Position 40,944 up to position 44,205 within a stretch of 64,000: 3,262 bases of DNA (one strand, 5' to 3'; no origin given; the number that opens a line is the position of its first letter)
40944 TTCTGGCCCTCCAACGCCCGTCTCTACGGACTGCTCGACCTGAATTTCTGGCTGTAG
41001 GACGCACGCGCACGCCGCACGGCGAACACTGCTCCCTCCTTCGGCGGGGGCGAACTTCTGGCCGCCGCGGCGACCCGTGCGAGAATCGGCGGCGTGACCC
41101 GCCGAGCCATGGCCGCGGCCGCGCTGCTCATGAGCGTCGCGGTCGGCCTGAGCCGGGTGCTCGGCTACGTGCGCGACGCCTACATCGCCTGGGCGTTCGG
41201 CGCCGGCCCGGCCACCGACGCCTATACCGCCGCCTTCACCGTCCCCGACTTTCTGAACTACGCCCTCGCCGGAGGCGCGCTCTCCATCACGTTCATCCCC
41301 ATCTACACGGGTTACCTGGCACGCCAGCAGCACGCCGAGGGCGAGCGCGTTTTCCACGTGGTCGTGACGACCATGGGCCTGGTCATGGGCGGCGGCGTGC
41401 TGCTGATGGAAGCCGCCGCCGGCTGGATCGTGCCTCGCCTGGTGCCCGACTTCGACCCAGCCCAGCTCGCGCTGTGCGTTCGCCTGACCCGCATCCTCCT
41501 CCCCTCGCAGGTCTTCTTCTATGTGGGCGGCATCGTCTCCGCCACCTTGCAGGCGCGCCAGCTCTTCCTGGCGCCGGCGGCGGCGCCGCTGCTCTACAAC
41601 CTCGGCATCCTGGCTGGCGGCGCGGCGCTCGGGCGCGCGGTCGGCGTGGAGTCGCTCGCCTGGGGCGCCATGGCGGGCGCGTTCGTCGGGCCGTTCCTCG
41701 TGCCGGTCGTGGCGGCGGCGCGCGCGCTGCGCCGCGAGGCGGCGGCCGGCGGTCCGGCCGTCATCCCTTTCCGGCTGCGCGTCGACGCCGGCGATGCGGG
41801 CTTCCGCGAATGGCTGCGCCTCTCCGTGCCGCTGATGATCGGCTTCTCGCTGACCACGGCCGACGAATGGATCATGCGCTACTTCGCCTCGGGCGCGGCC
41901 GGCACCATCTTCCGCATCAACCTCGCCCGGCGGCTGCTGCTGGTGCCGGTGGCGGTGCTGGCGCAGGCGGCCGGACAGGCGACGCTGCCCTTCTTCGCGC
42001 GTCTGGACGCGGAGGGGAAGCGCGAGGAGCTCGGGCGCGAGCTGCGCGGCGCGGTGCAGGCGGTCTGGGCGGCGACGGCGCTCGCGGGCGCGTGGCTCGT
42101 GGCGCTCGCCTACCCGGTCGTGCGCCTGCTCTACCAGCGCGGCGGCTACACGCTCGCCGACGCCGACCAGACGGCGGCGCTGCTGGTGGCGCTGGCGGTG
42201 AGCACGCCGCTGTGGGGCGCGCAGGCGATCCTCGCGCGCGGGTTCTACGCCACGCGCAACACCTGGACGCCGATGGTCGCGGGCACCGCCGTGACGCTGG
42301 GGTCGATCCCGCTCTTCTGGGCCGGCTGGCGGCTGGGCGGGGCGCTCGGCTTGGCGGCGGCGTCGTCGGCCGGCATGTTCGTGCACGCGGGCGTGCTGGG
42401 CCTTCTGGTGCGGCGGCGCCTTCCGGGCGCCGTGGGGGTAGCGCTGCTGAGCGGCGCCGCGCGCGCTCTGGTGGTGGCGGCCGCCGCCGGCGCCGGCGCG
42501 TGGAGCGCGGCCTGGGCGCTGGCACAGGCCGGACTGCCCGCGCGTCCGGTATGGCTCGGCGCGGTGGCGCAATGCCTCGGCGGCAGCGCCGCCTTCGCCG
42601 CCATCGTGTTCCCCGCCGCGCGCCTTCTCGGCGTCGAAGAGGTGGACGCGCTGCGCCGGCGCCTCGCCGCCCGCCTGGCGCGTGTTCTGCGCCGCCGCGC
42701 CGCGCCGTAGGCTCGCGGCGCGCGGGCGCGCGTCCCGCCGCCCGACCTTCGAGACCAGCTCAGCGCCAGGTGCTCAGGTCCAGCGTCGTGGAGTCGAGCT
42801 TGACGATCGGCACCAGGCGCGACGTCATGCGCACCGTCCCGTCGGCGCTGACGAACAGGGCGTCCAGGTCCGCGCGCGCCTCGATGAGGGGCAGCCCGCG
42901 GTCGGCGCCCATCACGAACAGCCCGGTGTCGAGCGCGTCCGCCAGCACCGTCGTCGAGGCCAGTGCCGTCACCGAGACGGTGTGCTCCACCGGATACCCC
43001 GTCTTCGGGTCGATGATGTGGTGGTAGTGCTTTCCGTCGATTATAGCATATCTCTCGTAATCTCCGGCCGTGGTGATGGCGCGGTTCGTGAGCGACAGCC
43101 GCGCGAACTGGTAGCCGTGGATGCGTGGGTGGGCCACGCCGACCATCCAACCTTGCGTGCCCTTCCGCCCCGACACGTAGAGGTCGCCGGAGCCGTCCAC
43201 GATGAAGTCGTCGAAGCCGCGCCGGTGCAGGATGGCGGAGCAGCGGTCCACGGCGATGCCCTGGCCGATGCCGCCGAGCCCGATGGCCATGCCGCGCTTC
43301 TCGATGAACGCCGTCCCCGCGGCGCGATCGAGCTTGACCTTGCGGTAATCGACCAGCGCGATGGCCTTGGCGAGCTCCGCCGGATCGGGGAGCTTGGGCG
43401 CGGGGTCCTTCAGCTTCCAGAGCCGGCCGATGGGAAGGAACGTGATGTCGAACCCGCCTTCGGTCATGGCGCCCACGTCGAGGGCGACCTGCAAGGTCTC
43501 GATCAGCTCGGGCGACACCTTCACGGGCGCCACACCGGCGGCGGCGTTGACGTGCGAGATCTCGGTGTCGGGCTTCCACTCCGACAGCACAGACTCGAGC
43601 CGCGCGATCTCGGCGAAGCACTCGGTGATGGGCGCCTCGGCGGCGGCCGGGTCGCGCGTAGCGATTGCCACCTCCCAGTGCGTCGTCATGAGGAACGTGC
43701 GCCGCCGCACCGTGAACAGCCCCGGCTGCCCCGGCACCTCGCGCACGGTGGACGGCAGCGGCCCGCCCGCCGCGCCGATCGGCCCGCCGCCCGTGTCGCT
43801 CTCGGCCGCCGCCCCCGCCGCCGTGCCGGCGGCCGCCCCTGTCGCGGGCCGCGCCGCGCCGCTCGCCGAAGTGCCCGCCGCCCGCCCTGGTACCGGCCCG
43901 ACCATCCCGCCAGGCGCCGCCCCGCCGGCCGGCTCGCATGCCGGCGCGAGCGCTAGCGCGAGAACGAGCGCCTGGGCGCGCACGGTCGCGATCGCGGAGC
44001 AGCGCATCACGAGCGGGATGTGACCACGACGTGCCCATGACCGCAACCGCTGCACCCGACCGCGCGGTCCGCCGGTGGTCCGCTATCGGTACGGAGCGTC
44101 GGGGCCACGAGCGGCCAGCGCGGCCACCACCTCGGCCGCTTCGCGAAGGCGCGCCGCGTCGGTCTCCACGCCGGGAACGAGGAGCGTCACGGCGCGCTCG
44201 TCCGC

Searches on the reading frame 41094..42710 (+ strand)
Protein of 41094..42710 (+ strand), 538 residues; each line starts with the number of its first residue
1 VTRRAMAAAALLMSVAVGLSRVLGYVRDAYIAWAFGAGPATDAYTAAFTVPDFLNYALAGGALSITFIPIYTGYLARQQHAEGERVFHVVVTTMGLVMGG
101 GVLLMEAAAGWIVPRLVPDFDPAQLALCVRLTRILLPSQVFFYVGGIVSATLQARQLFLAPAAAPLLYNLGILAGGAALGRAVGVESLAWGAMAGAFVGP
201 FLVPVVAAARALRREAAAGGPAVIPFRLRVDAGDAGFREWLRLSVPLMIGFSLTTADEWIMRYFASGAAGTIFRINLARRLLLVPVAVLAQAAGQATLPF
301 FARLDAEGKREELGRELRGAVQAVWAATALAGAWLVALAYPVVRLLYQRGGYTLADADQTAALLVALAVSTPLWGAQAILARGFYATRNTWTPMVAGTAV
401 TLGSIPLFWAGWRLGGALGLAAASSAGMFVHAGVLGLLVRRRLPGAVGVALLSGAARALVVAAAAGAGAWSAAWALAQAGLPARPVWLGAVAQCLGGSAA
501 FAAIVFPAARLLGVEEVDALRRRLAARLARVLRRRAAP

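Call 49: search_protein_families(library=pfam, proteins=[window:41094-42710:+], max_evalue=0.001)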
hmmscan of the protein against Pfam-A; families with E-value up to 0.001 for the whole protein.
window:41094-42710:+ (538 aa): 1 family
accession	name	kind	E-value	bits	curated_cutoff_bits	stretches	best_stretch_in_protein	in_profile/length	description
PF03023.19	MurJ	-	1.5e-63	215.4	27.4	1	31-472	1-431/451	Lipid II flippase MurJ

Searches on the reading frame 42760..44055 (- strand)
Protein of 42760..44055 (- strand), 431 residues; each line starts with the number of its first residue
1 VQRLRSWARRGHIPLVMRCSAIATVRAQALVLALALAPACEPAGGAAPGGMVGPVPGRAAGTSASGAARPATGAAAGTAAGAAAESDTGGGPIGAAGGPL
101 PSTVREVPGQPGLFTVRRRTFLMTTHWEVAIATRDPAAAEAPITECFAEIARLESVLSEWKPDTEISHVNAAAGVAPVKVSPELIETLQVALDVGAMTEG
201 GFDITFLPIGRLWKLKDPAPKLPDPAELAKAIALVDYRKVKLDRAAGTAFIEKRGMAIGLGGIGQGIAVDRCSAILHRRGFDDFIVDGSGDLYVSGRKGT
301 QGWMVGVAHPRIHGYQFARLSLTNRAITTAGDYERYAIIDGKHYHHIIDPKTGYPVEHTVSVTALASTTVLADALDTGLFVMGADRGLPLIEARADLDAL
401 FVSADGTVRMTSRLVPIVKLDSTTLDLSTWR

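Call 49: search_protein_families(library=pfam, proteins=[window:42760-44055:-], max_evalue=0.001)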
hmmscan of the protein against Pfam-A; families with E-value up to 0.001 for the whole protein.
window:42760-44055:- (431 aa): 1 family
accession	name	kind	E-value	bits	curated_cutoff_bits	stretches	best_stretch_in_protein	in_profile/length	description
PF02424.20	ApbE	-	2.2e-77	260.6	25.6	1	123-401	1-266/266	ApbE family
